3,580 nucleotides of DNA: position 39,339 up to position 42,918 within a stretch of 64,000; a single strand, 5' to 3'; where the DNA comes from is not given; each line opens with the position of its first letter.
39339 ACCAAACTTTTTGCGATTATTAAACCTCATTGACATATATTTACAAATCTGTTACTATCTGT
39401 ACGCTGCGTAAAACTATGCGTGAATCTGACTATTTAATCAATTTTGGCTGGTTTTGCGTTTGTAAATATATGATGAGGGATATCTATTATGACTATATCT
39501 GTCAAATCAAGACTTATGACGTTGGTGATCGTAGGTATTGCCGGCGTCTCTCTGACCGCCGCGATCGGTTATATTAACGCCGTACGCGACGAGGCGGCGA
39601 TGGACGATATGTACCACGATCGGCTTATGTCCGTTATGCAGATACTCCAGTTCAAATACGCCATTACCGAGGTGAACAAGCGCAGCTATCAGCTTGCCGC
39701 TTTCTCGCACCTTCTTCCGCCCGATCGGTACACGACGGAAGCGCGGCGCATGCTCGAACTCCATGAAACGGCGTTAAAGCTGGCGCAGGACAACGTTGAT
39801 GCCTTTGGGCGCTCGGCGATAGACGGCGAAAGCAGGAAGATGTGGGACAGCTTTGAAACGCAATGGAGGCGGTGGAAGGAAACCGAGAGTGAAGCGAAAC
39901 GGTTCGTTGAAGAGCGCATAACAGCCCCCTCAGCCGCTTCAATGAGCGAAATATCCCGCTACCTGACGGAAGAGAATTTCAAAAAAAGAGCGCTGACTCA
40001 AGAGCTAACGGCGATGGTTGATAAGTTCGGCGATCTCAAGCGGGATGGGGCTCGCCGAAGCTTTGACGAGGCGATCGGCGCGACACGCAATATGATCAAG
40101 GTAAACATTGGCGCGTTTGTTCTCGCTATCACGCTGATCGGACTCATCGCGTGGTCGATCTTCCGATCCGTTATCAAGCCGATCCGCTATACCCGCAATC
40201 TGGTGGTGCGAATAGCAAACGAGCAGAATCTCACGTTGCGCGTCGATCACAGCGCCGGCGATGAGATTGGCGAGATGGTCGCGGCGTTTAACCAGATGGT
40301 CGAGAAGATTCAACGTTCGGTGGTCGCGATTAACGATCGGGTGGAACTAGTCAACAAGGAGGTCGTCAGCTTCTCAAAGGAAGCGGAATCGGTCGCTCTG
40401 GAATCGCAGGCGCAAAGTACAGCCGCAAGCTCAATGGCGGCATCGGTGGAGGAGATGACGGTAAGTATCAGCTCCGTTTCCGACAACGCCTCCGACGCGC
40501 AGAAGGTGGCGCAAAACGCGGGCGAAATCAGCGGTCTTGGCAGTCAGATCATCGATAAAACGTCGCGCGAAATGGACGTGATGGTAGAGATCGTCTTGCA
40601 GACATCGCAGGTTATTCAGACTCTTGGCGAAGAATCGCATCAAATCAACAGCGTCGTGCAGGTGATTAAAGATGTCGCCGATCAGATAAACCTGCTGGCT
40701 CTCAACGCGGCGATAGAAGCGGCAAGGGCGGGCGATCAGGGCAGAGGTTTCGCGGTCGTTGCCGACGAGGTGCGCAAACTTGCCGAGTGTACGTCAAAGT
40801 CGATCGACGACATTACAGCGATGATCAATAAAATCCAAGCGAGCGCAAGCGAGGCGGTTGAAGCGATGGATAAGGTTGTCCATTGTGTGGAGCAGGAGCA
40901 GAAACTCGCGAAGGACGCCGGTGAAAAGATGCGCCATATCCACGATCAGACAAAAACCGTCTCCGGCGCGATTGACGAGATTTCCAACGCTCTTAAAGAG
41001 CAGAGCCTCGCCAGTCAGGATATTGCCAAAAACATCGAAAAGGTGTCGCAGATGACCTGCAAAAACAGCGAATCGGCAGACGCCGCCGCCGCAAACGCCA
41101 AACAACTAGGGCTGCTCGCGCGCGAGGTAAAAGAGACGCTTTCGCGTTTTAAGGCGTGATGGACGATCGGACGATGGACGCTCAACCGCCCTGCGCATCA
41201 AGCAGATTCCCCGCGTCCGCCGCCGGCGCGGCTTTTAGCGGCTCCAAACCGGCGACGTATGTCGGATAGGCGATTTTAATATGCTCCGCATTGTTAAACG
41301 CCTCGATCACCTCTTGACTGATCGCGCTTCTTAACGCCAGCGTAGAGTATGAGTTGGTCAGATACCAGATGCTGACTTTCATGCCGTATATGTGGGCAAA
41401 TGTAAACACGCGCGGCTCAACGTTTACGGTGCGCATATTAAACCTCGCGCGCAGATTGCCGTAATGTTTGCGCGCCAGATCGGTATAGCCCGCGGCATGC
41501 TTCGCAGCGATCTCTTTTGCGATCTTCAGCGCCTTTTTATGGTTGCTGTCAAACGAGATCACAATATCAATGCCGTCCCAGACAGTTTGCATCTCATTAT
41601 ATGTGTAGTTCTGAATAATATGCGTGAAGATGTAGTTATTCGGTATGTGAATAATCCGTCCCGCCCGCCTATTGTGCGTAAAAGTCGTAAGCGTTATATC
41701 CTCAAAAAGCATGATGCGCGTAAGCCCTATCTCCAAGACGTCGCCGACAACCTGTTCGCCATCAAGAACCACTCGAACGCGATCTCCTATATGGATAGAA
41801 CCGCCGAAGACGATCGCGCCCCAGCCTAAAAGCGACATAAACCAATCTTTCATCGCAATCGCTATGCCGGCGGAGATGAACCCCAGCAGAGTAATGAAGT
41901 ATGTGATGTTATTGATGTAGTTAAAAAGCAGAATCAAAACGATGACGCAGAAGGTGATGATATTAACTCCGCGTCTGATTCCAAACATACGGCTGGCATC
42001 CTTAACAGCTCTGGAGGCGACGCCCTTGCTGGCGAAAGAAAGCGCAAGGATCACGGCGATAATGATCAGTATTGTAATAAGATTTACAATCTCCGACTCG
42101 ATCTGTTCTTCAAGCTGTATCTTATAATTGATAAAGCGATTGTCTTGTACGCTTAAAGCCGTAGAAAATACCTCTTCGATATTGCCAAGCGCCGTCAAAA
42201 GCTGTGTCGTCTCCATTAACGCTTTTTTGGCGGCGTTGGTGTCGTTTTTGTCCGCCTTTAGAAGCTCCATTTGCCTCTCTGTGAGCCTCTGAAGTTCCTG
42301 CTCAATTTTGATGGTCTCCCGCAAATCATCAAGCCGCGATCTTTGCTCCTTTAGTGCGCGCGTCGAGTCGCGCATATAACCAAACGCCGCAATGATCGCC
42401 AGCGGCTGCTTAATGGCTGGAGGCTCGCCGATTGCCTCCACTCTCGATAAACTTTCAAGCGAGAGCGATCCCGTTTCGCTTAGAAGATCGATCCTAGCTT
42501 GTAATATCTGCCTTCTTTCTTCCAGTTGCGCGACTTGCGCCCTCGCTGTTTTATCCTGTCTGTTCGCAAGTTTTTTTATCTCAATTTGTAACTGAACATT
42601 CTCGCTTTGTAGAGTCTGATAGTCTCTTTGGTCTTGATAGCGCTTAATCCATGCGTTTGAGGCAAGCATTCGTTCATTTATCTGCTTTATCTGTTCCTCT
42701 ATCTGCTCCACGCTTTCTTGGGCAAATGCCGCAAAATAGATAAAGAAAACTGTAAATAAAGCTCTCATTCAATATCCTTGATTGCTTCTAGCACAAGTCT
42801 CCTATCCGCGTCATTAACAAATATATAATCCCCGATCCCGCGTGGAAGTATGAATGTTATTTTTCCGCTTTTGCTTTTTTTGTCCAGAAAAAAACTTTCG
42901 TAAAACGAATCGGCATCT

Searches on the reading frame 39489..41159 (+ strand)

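Call 37: search_protein_families(library=pfam, proteins=[window:39489-41159:+], max_evalue=0.000001)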
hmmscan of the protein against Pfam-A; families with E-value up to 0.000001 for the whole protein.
window:39489-41159:+ (556 aa): 3 families
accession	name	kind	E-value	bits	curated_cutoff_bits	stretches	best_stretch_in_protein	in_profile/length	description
PF00015.26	MCPsignal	-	1e-42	146.3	34.6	1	360-523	13-172/172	Methyl-accepting chemotaxis protein (MCP) signalling domain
PF00672.30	HAMP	-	2.9e-11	44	25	1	226-275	4-52/53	HAMP domain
PF12729.13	4HB_MCP_1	-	5e-11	42.9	27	1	3-140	2-132/181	Four helix bundle sensory module for signal transduction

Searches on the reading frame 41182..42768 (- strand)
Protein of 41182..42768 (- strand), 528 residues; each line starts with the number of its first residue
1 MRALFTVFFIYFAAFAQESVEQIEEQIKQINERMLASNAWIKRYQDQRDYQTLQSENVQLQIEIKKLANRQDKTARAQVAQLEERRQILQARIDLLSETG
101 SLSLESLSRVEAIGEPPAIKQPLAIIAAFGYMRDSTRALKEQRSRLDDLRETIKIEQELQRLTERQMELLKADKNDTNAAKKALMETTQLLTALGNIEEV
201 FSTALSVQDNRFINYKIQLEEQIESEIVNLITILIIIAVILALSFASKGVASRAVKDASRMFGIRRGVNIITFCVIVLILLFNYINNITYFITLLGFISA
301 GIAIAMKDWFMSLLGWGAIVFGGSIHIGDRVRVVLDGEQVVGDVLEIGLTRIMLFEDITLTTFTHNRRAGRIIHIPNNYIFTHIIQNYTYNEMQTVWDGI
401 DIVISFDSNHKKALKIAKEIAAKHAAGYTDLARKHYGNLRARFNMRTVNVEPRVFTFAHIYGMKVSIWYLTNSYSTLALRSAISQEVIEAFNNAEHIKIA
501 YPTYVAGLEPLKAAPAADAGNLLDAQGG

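Call 30: find_encoding_contigs(protein=window:41182-42768:-, flank=10000, max_places=1)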
Protein window:41182-42768:- (528 aa): no gene with exactly this product is on record in the collection.

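Call 37: search_protein_families(library=pfam, proteins=[window:41182-42768:-], max_evalue=0.000001)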
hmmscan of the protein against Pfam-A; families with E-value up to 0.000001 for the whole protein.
window:41182-42768:- (528 aa): 1 family
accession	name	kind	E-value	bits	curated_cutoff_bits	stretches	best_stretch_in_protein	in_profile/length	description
PF00924.24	MS_channel_2nd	-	1.8e-07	31.6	20.2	0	309-389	2-67/68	Mechanosensitive ion channel, beta-domain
